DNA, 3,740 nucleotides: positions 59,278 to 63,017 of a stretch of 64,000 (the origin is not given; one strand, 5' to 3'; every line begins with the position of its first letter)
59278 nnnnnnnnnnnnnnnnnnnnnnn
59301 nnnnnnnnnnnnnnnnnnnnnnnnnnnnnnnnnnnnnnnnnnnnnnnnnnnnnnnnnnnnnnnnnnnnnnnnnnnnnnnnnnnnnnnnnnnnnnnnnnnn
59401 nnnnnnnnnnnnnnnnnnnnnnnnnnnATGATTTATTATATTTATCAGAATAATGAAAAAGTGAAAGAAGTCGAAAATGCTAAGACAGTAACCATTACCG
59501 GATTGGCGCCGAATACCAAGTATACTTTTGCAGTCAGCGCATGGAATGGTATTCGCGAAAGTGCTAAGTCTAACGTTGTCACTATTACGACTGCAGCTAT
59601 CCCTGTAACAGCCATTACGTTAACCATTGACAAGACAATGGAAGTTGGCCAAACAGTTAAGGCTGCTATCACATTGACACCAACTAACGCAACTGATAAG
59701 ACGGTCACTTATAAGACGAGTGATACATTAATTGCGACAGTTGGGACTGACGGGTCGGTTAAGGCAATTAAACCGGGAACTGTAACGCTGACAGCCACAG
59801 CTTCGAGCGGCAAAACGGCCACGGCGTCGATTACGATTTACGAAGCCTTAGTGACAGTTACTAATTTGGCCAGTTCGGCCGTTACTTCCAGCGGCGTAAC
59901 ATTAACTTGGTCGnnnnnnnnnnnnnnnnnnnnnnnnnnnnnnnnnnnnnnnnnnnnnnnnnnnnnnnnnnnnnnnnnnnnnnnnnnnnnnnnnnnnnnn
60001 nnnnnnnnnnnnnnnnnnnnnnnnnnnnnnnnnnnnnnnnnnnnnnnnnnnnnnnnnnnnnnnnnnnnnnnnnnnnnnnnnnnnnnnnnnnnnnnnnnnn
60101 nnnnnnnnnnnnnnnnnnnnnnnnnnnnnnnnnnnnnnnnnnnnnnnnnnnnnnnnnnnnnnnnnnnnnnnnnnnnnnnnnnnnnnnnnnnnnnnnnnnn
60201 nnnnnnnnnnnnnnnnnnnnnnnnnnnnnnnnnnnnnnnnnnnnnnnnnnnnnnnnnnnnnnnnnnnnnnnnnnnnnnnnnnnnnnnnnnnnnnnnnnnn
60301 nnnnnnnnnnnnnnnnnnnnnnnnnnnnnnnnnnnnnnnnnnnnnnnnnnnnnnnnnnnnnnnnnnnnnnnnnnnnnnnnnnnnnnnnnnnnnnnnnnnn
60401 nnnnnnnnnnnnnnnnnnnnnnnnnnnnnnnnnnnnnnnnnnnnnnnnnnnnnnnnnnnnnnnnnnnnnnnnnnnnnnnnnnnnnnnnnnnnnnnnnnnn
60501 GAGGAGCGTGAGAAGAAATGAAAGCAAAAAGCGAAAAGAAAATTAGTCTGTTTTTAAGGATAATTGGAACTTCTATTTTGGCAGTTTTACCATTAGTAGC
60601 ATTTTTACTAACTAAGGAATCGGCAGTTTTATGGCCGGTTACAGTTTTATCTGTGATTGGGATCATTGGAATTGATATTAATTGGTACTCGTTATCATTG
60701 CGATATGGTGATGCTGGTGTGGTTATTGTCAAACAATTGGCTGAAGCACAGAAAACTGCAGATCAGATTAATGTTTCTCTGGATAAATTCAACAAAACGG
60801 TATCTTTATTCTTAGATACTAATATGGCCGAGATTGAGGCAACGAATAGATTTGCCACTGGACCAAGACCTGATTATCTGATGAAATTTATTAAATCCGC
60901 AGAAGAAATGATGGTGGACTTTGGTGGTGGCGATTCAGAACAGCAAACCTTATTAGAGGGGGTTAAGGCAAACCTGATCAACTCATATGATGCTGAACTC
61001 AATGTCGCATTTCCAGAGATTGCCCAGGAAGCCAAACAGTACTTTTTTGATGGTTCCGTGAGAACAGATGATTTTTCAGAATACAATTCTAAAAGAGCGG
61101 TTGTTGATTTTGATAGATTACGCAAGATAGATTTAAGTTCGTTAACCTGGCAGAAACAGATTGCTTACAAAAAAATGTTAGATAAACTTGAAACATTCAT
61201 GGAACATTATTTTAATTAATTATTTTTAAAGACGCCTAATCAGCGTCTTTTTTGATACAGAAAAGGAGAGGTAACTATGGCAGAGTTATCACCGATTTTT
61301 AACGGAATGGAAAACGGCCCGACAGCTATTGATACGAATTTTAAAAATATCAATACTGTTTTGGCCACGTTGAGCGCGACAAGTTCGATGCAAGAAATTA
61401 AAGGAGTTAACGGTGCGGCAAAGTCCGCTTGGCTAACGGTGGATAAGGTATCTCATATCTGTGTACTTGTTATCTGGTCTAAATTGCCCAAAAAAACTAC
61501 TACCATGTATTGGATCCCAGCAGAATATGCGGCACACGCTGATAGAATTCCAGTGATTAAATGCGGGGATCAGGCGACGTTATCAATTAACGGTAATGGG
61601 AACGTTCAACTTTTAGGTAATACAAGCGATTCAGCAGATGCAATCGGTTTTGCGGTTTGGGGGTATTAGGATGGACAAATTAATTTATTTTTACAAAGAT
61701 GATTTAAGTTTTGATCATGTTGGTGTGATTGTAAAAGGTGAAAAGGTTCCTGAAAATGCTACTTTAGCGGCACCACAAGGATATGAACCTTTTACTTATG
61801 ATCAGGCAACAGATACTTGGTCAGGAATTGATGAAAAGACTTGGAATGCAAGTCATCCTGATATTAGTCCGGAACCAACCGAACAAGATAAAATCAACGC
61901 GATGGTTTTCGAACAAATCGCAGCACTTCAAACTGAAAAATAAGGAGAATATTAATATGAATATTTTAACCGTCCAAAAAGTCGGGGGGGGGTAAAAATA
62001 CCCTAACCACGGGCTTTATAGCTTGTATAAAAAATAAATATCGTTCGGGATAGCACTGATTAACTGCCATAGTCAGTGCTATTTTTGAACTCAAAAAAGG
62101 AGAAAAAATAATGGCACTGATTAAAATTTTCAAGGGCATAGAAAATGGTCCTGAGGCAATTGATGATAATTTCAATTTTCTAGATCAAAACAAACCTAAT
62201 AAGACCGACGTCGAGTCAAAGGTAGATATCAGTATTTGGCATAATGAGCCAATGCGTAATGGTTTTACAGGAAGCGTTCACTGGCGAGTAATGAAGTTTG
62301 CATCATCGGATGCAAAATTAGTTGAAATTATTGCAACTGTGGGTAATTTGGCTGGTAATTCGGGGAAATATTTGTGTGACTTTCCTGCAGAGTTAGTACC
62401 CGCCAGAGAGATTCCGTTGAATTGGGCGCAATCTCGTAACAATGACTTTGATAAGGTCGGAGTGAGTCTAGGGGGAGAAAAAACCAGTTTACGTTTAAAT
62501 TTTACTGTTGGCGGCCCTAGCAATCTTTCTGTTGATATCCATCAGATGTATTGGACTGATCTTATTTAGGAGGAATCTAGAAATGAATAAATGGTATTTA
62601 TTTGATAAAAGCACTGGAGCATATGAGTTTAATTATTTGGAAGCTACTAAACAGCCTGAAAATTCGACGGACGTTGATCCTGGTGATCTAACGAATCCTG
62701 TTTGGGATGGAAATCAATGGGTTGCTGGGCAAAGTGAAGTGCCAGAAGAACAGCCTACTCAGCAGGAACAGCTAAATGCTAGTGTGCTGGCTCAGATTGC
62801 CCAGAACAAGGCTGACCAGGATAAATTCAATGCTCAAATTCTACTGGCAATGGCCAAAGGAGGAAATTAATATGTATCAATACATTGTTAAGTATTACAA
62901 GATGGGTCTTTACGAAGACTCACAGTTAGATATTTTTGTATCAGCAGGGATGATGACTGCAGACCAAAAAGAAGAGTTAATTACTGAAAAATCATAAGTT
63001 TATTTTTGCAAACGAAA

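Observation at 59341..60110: Two fibronectin-III domains each split across a gene boundary at the same loop: possible strand-donation chain of virion proteins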

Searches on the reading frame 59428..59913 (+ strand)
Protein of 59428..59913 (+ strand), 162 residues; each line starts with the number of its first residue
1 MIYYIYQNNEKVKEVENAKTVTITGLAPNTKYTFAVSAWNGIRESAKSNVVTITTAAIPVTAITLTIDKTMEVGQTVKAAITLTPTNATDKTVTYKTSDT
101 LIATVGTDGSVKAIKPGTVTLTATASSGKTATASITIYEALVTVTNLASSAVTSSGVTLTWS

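Call 3: search_protein_families(library=pfam, proteins=[window:59428-59913:+], max_evalue=1)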
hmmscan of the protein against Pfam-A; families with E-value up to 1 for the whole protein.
window:59428-59913:+ (162 aa): 9 families
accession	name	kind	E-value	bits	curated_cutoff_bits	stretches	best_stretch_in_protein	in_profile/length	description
PF02368.24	Big_2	-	6.2e-11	42.5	22.8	1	59-132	1-76/79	Bacterial Ig-like domain (group 2)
PF00041.27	fn3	-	3.1e-06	27.7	25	1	8-52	39-82/84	Fibronectin type III domain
PF16656.11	Pur_ac_phosph_N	-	1.1e-05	26.3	30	1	16-55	58-93/93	Purple acid Phosphatase, N-terminal domain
PF24058.1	DUF7359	-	0.0021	18.3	27.5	1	9-51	77-120/123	Domain of unknown function (DUF7359)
PF25059.1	FN3_DSCAM-DSCAML_C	-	0.0044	17.8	39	1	11-55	37-82/89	DSCAM/DSCAML C-terminal Fn3-like domain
PF22986.3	Fn3_ELFN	-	0.037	14.4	27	1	10-49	39-76/85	ELFN1/ELFN2, fibronectin type-III domain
PF25077.1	DUF7800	-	0.052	14.1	27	0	111-158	22-70/89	Domain of unknown function (DUF7800)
PF09294.16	Interfer-bind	-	0.059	14.1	21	1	3-48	47-96/104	Interferon-alpha/beta receptor, fibronectin type III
PF06057.17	VirJ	-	0.18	12.1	22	1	13-59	91-136/191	Bacterial virulence protein (VirJ)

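Call 15: find_homologous_proteins(query=window:59428-59913:+, max_evalue=0.001)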
Query window:59428-59913:+ (162 aa): 59 proteins with E <= 0.001 among 557 candidates.
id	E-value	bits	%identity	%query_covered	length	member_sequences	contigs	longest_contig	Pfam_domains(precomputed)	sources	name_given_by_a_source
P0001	8.6e-80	283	92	99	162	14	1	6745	PF02368.25,PF00041.28,PF16656.12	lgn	-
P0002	2.4e-68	246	78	99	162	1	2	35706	PF02368.25,PF00041.28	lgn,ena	-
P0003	3.1e-68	246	79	99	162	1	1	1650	PF02368.25,PF00041.28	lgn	-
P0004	8.5e-68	245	78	99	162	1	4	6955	PF02368.25,PF00041.28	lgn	-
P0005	1.2e-67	244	79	99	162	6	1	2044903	PF02368.25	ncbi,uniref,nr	ncbi:phage tail protein [Latilactobacillus curvatus]|uniref:Phage tail protein n=1 Tax=Latilactobaci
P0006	1.6e-67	244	81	99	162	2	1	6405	PF02368.25,PF00041.28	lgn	-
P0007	1.6e-67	244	77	100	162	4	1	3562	PF02368.25,PF00041.28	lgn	-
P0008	2.2e-67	243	78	99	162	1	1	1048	PF02368.25,PF00041.28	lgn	-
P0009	7.2e-67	242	78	99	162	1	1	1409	PF02368.25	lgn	-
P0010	8.6e-67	241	77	99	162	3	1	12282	PF02368.25,PF00041.28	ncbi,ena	-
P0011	9.1e-67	241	78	99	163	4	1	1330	PF02368.25,PF00041.28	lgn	-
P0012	2.0e-66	240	77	99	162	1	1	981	PF02368.25,PF00041.28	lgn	-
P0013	3.7e-66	239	78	99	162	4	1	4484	PF02368.25,PF00041.28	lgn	-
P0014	3.9e-66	239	76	99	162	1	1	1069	PF02368.25,PF00041.28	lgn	-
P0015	3.9e-66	239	76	99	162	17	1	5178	PF02368.25,PF00041.28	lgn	-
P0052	2.0e-49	185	63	99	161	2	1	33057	PF00041.28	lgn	-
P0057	2.8e-28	117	43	99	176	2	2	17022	PF02368.25,PF00041.28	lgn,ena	-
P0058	9.8e-9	53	36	59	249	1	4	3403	PF02368.25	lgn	-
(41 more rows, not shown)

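Call 38: find_encoding_contigs(protein=P0052, flank=3000, max_places=1)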
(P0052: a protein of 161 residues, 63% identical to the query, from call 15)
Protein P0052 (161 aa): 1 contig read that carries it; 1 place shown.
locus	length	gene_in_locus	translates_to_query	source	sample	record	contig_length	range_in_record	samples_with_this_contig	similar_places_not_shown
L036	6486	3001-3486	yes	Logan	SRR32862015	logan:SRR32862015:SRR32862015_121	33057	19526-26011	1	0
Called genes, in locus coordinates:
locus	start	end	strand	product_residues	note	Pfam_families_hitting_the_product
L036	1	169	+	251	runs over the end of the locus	-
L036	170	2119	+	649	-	PF06605:Prophage_tail, PF01183:Glyco_hydro_25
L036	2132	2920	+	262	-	PF18667:BppU_IgG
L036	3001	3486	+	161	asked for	PF00041:fn3 (weak)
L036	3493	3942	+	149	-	PF18667:BppU_IgG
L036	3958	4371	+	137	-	-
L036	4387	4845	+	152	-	-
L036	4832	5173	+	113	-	-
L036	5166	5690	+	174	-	PF09682:Phage_holin_6_1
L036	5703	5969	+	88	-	-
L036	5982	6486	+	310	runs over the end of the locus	PF05382:Amidase_5, PF00877:NLPC_P60 (faint), PF08460:SH3_5, PF08239:SH3_3 (faint), PF08460:SH3_5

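Call 40: find_encoding_contigs(protein=P0057, flank=3500, max_places=1)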
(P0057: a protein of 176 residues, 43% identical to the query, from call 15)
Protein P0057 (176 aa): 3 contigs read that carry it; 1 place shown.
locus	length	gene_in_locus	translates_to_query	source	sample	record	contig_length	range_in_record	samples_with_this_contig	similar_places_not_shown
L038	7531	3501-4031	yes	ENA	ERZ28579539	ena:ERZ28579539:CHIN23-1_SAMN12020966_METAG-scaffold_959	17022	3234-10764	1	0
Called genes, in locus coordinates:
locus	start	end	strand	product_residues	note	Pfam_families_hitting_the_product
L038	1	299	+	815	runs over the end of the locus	PF04513:Baculo_PEP_C (faint), PF20155:TMP_3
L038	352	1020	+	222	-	-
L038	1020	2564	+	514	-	PF06605:Prophage_tail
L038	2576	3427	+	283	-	PF18667:BppU_IgG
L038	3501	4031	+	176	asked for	PF00041:fn3 (faint), PF02368:Big_2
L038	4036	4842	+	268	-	PF18667:BppU_IgG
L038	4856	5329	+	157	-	-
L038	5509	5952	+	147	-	-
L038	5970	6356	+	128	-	-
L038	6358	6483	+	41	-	PF09693:Phage_XkdX (weak)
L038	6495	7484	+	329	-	PF01391:Collagen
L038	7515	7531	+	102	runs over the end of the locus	-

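Call 64: find_encoding_contigs(protein=P0058, flank=3000, max_places=2)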
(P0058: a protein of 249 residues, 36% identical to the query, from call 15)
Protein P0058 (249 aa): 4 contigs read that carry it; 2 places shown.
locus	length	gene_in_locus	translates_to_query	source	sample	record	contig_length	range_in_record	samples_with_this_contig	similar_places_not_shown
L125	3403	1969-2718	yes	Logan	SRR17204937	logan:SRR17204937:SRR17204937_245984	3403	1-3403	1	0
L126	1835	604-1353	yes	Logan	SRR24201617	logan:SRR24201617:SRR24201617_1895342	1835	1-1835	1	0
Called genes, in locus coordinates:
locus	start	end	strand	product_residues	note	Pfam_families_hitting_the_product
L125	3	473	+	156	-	?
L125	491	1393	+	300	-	-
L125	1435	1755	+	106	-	-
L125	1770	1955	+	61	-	-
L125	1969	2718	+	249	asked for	PF02368:Big_2 (weak)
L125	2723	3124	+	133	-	-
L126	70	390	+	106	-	-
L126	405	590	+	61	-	-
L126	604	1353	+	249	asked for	PF02368:Big_2 (weak)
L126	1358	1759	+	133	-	-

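Call 72: search_protein_representatives(protein=window:59428-59913:+)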
Query: 162 residues. Proteins with E-value up to 0.001 (for the whole library): 39216; up to 1e-10: 13985; up to 1e-30: 2138. The best 150 are listed.
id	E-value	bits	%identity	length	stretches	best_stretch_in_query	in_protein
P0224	6.9e-192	644.6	36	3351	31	50-150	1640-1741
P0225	9.6e-188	631.1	37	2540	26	46-148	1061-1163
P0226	2.9e-185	623.1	38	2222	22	50-146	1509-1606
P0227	1.2e-178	601.7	35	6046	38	50-146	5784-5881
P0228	5.9e-170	573.6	35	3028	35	51-141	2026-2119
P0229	5.9e-164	554.2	36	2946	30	55-137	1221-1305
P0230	1.3e-159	540.1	33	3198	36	61-150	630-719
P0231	3.2e-157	532.3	35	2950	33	63-152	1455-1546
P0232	1.5e-156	530.1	38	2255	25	68-148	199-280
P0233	5.1e-151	512.3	37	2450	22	53-147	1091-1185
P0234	2.0e-149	507.1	34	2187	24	56-139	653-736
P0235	5.7e-149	505.6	38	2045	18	53-137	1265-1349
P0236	7.1e-148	502.1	38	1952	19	40-148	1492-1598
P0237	1.9e-143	487.8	34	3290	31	51-151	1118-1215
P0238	2.3e-143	487.5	30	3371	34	70-144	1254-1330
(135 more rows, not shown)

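Call 86: search_protein_families(library=phrogs, proteins=[window:59428-59913:+], max_evalue=0.001)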
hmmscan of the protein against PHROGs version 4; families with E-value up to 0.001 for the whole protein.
window:59428-59913:+ (162 aa): 15 families
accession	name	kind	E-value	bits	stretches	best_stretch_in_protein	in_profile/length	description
phrog_341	-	tail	1e-30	107.9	1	3-140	5-150/154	major tail protein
phrog_215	-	head and packaging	5.9e-21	76.1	1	16-152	186-318/491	structural protein with Ig domain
phrog_28902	-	tail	4.8e-09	35.9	1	3-148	149-293/709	major tail protein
phrog_10059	-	unknown function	9.2e-09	35.5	1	63-137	185-259/345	-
phrog_41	-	tail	7.4e-08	33.3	1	55-139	155-244/245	major tail protein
phrog_885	-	tail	1.9e-07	31.4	1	47-138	197-285/338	major tail protein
phrog_1696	-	tail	1.4e-06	26.6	1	3-89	1176-1260/2079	major tail protein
phrog_290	-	tail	2.1e-06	28.3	1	39-137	314-409/411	minor tail protein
phrog_35525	-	unknown function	6.1e-06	27.2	1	1-60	1-62/146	-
phrog_1280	-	other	1.1e-05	26.1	1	56-140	161-247/248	Ig domain containing protein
phrog_853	-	tail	1.1e-05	25.8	1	44-145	147-253/254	major tail protein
phrog_22121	-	unknown function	3.1e-05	23.3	1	64-148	490-575/765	-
phrog_7440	-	tail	0.00023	21.3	1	3-57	281-336/354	major tail protein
phrog_35892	-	unknown function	0.00024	19.8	1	41-155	857-967/1181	-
phrog_3575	-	tail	0.00034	20.6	1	56-136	375-456/461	major tail protein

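Call 97: search_protein_families(library=pfam, proteins=[L038:4036-4839:+, L125:1969-2715:+], max_evalue=0.01)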
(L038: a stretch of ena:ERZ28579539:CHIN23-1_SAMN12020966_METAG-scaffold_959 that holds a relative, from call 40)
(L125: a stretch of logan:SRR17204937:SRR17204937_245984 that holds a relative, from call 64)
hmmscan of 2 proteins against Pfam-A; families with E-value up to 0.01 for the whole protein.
L038:4036-4839:+ (268 aa): 1 family
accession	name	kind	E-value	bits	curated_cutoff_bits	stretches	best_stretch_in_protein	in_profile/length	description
PF18667.6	BppU_IgG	-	2.1e-15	57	27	1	186-266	14-95/96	Baseplate upper protein immunoglobulin like domain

L125:1969-2715:+ (249 aa): 3 families
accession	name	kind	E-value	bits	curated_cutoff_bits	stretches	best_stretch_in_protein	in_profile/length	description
PF02368.24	Big_2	-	1.2e-08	35.2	22.8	2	163-231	4-66/79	Bacterial Ig-like domain (group 2)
PF04881.20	Adeno_GP19K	-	0.0025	18.2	27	0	170-198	35-63/133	Adenovirus GP19K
PF14685.13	PDZ_Tricorn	-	0.0057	17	25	0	4-52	18-61/88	Tricorn protease PDZ domain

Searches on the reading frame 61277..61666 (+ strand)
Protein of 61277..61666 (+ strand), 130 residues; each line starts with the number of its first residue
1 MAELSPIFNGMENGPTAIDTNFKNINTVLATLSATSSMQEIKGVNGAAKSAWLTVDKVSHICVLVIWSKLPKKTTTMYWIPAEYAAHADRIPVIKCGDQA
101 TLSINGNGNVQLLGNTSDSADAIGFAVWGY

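Call 86: search_protein_families(library=phrogs, proteins=[window:61277-61666:+], max_evalue=0.001)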
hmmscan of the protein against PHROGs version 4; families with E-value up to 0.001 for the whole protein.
window:61277-61666:+ (130 aa): 1 family
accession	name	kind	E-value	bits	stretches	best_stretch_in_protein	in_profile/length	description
phrog_35784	-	tail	0.00014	22.7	1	1-45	1-46/165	baseplate protein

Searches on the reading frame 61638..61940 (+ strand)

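Call 86: search_protein_families(library=phrogs, proteins=[window:61638-61940:+], max_evalue=0.001)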
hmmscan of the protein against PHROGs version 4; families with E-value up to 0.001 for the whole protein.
window:61638-61940:+ (101 aa): 1 family
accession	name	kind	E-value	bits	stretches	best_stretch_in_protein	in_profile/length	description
phrog_1766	-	tail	5.4e-06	27.7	1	16-98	13-95/127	tail fiber protein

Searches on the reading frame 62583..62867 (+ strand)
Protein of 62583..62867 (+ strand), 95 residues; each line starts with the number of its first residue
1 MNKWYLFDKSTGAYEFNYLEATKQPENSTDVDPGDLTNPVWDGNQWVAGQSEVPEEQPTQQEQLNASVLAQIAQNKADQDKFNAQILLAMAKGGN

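Call 86: search_protein_families(library=phrogs, proteins=[window:62583-62867:+], max_evalue=0.001)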
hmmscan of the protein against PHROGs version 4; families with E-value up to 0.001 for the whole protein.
window:62583-62867:+ (95 aa): 1 family
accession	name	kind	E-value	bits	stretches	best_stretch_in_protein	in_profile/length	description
phrog_1766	-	tail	1.5e-06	29.5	1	20-94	24-116/127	tail fiber protein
